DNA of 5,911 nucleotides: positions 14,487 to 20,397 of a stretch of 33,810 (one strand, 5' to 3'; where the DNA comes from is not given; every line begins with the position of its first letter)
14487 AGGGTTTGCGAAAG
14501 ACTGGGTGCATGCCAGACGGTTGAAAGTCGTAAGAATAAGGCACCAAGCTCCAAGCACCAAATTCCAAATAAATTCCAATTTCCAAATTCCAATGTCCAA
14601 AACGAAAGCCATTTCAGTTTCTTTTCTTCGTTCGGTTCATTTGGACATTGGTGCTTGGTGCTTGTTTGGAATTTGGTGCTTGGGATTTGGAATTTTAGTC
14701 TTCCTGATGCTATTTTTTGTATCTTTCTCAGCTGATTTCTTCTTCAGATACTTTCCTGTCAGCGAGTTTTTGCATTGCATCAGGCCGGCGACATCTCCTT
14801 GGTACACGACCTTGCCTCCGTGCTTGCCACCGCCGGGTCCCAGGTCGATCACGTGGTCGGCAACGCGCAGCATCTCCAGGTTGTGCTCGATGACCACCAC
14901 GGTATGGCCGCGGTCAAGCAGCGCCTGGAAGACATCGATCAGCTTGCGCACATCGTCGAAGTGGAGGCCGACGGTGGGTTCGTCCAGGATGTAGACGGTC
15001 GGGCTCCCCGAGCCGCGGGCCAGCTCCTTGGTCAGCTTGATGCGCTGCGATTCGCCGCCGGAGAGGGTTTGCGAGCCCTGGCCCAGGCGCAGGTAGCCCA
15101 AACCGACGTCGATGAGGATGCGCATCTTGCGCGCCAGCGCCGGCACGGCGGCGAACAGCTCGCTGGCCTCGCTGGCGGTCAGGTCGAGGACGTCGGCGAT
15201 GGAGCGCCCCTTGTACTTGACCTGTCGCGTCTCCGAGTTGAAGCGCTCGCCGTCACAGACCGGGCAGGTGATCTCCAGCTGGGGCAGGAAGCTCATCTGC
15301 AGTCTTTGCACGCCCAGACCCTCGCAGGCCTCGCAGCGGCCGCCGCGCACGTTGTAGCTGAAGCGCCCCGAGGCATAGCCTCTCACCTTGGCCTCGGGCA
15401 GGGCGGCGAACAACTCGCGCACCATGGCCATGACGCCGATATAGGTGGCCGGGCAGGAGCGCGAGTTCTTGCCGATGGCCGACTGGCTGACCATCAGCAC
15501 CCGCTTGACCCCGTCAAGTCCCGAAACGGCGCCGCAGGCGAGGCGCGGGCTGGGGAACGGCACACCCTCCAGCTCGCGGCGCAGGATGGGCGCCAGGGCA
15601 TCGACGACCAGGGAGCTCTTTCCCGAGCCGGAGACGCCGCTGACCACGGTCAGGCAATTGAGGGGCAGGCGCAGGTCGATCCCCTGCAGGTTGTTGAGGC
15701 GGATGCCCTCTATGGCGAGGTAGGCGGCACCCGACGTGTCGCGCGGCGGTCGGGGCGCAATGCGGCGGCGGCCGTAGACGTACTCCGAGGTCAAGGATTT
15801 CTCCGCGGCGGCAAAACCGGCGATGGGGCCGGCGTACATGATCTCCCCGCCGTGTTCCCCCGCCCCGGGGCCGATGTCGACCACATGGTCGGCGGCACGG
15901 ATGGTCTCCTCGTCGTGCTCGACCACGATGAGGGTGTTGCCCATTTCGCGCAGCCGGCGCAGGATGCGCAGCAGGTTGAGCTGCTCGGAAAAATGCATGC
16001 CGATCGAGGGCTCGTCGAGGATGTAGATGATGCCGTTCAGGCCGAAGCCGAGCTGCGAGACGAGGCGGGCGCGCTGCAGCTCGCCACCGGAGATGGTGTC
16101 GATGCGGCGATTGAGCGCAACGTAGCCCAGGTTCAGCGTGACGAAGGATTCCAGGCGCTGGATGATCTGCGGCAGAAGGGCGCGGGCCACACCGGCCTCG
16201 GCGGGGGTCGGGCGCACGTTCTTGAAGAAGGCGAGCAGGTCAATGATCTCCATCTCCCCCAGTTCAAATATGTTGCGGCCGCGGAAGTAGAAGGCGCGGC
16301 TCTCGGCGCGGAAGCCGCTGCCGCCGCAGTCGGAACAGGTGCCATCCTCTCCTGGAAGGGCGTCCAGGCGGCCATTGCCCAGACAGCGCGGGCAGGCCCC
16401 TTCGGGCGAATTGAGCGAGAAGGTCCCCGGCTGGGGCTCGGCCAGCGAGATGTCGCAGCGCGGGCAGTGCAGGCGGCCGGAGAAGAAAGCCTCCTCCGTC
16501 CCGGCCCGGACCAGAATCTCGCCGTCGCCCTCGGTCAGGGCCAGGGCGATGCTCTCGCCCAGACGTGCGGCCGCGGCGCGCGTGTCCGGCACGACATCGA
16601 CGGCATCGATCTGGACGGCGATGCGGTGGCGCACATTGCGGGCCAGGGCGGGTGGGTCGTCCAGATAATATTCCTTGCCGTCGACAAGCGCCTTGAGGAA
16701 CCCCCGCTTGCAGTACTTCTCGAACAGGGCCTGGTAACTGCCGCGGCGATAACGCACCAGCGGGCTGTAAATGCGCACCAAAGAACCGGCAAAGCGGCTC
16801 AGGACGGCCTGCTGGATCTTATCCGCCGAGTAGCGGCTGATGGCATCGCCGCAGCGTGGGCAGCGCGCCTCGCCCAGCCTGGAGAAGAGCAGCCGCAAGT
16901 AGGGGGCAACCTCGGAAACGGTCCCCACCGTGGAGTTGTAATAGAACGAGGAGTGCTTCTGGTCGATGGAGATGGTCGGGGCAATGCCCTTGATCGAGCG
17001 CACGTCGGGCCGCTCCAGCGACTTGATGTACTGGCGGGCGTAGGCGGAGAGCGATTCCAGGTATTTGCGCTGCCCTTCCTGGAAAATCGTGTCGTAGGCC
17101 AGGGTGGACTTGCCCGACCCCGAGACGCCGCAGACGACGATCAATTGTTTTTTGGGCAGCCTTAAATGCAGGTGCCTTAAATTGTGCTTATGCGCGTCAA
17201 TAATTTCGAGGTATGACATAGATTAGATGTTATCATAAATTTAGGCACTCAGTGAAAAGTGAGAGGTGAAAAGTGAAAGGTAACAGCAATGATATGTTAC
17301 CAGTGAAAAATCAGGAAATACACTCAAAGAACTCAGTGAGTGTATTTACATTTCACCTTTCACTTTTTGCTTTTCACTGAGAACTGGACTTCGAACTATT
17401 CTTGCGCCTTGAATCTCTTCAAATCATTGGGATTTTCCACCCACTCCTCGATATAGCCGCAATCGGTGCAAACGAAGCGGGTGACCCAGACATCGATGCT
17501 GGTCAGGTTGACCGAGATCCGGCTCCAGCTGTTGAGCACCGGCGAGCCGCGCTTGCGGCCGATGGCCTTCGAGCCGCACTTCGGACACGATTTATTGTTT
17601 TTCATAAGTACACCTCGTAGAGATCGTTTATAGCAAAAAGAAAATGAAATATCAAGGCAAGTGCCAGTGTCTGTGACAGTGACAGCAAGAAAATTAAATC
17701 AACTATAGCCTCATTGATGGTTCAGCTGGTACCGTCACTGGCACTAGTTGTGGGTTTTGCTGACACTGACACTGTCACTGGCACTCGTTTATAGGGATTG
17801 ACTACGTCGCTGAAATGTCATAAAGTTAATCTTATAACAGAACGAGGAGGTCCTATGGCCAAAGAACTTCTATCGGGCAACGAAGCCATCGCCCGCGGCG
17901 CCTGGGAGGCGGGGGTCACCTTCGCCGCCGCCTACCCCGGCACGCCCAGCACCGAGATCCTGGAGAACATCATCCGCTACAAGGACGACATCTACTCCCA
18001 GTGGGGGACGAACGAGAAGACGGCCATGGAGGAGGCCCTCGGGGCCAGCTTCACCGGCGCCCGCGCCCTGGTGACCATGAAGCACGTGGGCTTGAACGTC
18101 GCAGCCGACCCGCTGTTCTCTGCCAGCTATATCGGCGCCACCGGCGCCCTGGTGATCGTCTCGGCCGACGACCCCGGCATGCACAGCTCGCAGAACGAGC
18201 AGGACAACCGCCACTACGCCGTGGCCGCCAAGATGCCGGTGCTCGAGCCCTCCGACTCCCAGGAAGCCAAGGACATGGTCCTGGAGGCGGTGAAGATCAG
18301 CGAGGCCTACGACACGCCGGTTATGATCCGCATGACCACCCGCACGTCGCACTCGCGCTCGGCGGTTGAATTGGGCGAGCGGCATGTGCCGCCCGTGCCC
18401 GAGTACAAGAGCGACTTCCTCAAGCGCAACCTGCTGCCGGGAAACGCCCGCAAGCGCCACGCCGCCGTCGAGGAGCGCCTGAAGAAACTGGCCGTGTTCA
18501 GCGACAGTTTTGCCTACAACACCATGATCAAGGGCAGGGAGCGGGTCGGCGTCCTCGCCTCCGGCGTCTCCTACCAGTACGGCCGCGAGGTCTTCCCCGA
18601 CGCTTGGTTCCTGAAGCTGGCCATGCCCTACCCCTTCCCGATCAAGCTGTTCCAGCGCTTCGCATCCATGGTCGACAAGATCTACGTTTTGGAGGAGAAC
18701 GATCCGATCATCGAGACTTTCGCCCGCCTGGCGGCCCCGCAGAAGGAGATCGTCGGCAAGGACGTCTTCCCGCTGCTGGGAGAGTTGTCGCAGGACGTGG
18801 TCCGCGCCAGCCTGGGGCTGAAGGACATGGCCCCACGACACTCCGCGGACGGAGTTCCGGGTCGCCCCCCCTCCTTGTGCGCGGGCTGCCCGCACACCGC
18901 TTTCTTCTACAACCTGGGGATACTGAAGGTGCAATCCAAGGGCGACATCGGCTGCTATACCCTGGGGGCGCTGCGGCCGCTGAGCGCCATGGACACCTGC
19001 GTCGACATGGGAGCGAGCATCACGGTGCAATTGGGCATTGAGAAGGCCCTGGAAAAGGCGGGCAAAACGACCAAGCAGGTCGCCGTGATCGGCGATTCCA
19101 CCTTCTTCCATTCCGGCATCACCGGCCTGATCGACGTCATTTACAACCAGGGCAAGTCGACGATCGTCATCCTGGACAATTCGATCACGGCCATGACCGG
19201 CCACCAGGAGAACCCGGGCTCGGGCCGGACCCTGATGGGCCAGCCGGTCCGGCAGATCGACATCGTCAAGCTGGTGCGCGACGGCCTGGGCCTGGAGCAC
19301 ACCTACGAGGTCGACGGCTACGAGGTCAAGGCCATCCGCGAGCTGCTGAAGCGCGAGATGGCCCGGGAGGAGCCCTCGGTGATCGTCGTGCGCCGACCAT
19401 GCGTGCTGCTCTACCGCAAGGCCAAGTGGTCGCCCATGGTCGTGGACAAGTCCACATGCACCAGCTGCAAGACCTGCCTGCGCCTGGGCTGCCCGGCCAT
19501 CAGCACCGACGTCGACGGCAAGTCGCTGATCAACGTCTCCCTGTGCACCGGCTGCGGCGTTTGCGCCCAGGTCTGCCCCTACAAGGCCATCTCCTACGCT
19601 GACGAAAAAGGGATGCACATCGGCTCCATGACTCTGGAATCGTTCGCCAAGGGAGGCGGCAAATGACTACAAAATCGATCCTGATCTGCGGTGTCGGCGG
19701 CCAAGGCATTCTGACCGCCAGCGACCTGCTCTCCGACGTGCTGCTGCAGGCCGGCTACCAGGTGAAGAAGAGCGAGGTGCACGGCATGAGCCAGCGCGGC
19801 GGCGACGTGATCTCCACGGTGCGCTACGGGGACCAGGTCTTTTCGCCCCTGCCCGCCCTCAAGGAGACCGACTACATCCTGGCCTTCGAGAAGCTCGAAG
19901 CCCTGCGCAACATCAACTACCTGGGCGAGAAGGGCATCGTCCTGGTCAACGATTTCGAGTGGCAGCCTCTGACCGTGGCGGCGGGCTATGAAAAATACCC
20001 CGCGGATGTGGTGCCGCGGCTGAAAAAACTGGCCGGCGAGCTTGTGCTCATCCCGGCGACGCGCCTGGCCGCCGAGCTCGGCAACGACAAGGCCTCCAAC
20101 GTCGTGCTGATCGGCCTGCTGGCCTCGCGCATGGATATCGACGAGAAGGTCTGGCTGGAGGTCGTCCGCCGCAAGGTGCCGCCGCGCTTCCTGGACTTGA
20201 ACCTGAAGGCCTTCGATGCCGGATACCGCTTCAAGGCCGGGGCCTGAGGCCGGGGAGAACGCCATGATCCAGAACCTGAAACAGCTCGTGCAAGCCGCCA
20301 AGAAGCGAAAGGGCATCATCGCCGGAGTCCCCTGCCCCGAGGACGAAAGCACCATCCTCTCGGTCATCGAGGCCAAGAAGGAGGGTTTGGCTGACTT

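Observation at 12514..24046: Common design rule: intergenic hairpins whose arms are phase-locked arrays of 6-7 nt words, each with a different alphabet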

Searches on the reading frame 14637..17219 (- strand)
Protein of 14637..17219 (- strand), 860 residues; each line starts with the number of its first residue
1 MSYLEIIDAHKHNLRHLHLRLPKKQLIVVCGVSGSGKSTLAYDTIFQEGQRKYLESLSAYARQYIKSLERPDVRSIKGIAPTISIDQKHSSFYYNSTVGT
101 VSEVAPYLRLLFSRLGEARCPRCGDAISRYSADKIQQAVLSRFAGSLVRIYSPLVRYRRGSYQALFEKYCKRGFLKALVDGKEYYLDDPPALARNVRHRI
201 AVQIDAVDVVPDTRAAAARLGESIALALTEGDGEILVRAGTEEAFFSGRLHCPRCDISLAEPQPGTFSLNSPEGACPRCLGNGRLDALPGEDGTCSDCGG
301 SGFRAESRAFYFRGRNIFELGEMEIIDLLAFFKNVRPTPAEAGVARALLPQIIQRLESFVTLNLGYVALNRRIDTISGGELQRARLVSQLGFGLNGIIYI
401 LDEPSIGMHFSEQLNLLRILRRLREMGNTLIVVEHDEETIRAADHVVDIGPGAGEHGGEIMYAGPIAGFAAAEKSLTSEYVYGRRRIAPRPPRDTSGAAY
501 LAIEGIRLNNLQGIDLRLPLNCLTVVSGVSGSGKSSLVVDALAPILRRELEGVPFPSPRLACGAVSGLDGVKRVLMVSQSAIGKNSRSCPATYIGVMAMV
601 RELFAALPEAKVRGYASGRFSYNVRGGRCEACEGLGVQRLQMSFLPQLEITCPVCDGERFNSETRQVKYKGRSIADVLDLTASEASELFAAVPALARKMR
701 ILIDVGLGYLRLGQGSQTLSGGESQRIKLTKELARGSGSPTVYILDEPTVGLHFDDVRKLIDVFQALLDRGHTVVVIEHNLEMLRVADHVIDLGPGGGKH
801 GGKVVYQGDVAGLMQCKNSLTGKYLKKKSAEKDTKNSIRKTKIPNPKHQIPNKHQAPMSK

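Call 10: search_protein_families(library=pfam, proteins=[window:14637-17219:-])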
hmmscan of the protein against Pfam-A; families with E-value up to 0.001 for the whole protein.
window:14637-17219:- (860 aa): 14 families
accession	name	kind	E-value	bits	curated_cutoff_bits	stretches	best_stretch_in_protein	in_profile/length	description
PF17760.6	UvrA_inter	-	3.3e-21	75.6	23.3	1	131-238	2-106/109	UvrA interaction domain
PF00005.33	ABC_tran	-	1.7e-14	55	25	0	710-749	100-136/137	ABC transporter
PF13555.12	AAA_29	-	6e-07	29.5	27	0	521-546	22-46/61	P-loop containing region of AAA domain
PF20703.3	nSTAND1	-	6.1e-07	29.8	27.1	0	522-549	34-61/379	Novel STAND NTPase 1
PF02463.25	SMC_N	-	6.1e-07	29.5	40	0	718-792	136-210/220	RecF/RecN/SMC N terminal domain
PF13191.12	AAA_16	-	1.5e-06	29.3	32.6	0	22-68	22-73/167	AAA ATPase domain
PF00684.25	DnaJ_CXXCXGXG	-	9.8e-06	26.2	32.7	0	627-659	16-51/65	DnaJ central domain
PF13304.12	AAA_21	-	1.6e-05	25.6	27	0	728-781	247-300/304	AAA domain, putative AbiEii toxin, Type IV TA system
PF03193.22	RsgA_GTPase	-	3.2e-05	24.3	30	0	10-41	93-123/174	RsgA GTPase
PF13481.12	AAA_25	-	6.5e-05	23.1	27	0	19-44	28-53/195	AAA domain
PF13671.12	AAA_33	-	0.00011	22.9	27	0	26-42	1-17/143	AAA domain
PF13175.12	AAA_15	-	0.00015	21.9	32.1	0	735-777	324-366/374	AAA ATPase domain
PF01443.25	Viral_helicase1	-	0.00026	21.3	21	0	524-546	1-23/228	Viral superfamily 1 RNA helicase core domain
PF13401.12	AAA_22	-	0.00076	20.2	27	0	24-70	5-33/130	AAA domain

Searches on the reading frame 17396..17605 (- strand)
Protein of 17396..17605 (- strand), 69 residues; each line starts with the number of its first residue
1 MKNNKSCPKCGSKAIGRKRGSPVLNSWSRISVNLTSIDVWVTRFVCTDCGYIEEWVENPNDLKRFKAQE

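Call 10: search_protein_families(library=pfam, proteins=[window:17396-17605:-])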
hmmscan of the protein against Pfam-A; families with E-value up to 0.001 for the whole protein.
window:17396-17605:- (69 aa): 4 families
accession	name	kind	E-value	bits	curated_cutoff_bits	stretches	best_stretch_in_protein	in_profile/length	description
PF14354.12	Lar_restr_allev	-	0.00025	21.6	28.6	1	4-58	3-39/58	Restriction alleviation protein Lar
PF09723.15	Zn_ribbon_8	-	0.00062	20.2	34.4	0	4-15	26-37/41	Zinc ribbon domain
PF07754.17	HVO_2753_ZBP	-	0.00083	19.5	33.2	0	6-18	18-30/46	Small zinc finger protein HVO_2753-like, Zn-binding pocket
PF08271.17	Zn_Ribbon_TF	-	0.00094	19.1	29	0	44-54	20-30/43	TFIIB zinc-binding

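Call 37: search_protein_families(library=pfam, proteins=[window:17396-17605:-], max_evalue=0.01)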
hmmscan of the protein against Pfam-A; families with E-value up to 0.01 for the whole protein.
window:17396-17605:- (69 aa): 8 families
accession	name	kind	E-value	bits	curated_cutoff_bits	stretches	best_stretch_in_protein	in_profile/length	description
PF14354.12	Lar_restr_allev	-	0.00025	21.6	28.6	1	4-58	3-39/58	Restriction alleviation protein Lar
PF09723.15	Zn_ribbon_8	-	0.00062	20.2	34.4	0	4-15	26-37/41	Zinc ribbon domain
PF07754.17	HVO_2753_ZBP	-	0.00083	19.5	33.2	0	6-18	18-30/46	Small zinc finger protein HVO_2753-like, Zn-binding pocket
PF08271.17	Zn_Ribbon_TF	-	0.00094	19.1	29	0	44-54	20-30/43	TFIIB zinc-binding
PF14803.11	Zn_ribbon_Nudix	-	0.0018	18.6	25.6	0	42-52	21-31/34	Nudix N-terminal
PF04606.18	Ogr_Delta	-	0.002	18.5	26.3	0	7-29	2-22/47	Ogr/Delta-like zinc finger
PF02150.21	Zn_ribbon_RPB9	-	0.0074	16.6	25.2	0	38-54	16-32/36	RNA polymerases M/15 Kd subunit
PF25206.1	DUF7836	-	0.008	16.4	26.7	0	43-65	7-27/59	Domain of unknown function (DUF7836)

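Call 44: find_encoding_contigs(protein=window:17396-17605:-, flank=1500, max_places=10)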
Protein window:17396-17605:- (69 aa): 6 contigs read that carry it; 6 places shown.
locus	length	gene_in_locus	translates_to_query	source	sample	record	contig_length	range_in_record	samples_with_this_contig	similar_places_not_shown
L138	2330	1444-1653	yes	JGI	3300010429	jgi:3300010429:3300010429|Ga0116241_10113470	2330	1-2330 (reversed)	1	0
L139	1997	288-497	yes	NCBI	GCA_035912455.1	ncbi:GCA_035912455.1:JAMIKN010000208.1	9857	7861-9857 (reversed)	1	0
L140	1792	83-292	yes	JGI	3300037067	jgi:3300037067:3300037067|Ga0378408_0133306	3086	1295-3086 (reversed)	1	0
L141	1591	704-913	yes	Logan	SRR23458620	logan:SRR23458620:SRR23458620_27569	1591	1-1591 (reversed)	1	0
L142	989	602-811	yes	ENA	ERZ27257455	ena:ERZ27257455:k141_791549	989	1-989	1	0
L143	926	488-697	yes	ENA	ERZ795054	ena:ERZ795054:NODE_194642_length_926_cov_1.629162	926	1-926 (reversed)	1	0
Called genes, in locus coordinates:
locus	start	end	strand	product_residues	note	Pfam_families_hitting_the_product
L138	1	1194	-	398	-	?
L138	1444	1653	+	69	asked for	-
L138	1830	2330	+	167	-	?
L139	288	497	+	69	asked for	-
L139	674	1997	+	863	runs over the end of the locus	PF00005:ABC_tran (faint), PF02463:SMC_N (faint), PF03193:RsgA_GTPase (faint), PF13191:AAA_16 (faint), PF13555:AAA_29 (faint), PF20703:nSTAND1 (faint), PF00684:DnaJ_CXXCXGXG (faint), PF17760:UvrA_inter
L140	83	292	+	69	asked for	-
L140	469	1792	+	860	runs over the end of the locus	PF00005:ABC_tran (faint), PF02463:SMC_N (faint), PF03193:RsgA_GTPase (faint), PF13191:AAA_16 (faint), PF13555:AAA_29 (faint), PF20703:nSTAND1 (faint), PF00684:DnaJ_CXXCXGXG (faint), PF17760:UvrA_inter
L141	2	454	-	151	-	?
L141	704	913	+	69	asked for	-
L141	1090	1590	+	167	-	?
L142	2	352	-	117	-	?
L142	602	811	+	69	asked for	-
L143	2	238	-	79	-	?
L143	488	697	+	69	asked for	-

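Call 76: search_protein_families(library=ncbifam, proteins=[window:17396-17605:-], max_evalue=0.001)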
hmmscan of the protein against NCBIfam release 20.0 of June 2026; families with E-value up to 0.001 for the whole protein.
window:17396-17605:- (69 aa): 2 families
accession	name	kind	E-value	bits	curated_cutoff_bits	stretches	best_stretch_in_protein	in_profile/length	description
NF001669.0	PRK00432.1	equivalog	0.00012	22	54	0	3-12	25-34/58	30S ribosomal protein S27ae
TIGR02605.1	CxxC_CxxC_SSSS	subfamily_domain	0.001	19.1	31.3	0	4-17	26-39/52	FmdB family zinc ribbon protein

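Call 77: search_protein_families(library=padloc, proteins=[window:17396-17605:-], max_evalue=0.001)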
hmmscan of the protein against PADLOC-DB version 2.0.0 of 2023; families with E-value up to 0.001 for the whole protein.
window:17396-17605:- (69 aa): 0 families

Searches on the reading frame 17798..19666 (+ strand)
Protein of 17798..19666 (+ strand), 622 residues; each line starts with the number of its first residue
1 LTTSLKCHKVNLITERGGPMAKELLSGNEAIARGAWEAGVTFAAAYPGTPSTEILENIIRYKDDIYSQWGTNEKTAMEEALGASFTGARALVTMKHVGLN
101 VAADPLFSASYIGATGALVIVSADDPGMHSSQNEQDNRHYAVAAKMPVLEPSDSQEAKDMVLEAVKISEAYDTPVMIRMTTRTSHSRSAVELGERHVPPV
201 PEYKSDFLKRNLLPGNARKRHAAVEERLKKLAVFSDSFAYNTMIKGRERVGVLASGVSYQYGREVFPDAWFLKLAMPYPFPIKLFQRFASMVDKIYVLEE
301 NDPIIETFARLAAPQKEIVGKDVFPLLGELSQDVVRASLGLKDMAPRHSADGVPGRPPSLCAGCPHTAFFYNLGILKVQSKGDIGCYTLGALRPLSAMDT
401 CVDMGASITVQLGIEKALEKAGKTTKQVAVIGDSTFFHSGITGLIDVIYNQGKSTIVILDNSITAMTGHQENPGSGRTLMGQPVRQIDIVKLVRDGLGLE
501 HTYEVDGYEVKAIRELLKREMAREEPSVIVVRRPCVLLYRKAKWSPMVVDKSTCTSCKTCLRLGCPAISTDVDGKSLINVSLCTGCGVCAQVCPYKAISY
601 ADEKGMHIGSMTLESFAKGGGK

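Call 10: search_protein_families(library=pfam, proteins=[window:17798-19666:+])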
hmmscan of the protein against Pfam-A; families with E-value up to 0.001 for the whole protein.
window:17798-19666:+ (622 aa): 10 families
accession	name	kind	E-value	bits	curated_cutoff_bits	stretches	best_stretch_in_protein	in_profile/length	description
PF01855.24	POR_N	-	7.1e-20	72.2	27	1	34-196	2-171/231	Pyruvate flavodoxin/ferredoxin oxidoreductase, thiamine diP-bdg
PF02775.26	TPP_enzyme_C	-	1.6e-19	70.7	21.9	1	383-531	1-151/151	Thiamine pyrophosphate enzyme, C-terminal TPP binding domain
PF00037.32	Fer4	-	3.8e-08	33.2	21.1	1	578-599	3-24/24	4Fe-4S binding domain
PF13237.11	Fer4_10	-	5.6e-08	33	25.5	1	547-594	2-53/53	4Fe-4S dicluster domain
PF12797.12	Fer4_2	-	3.1e-06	27.2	24.5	1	577-595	4-22/22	4Fe-4S binding domain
PF14697.11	Fer4_21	-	7.5e-06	26.4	35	1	548-598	2-57/59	4Fe-4S dicluster domain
PF12837.12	Fer4_6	-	9.5e-06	25.8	25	1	578-598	4-24/24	4Fe-4S binding domain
PF12838.12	Fer4_7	-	6.1e-05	23.8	27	0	583-605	2-27/52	4Fe-4S dicluster domain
PF13187.11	Fer4_9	-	0.00011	22.6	27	1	554-598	2-52/52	4Fe-4S dicluster domain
PF13292.11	DXP_synthase_N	-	0.00073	19.3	21.2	0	405-462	114-172/274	1-deoxy-D-xylulose-5-phosphate synthase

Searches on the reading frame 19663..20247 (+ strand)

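Call 10: search_protein_families(library=pfam, proteins=[window:19663-20247:+])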
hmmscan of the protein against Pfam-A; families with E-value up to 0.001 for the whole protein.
window:19663-20247:+ (194 aa): 1 family
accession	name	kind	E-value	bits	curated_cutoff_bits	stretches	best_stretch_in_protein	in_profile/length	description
PF01558.24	POR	-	6.1e-38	131.1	27.4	1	12-188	1-172/173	Pyruvate ferredoxin/flavodoxin oxidoreductase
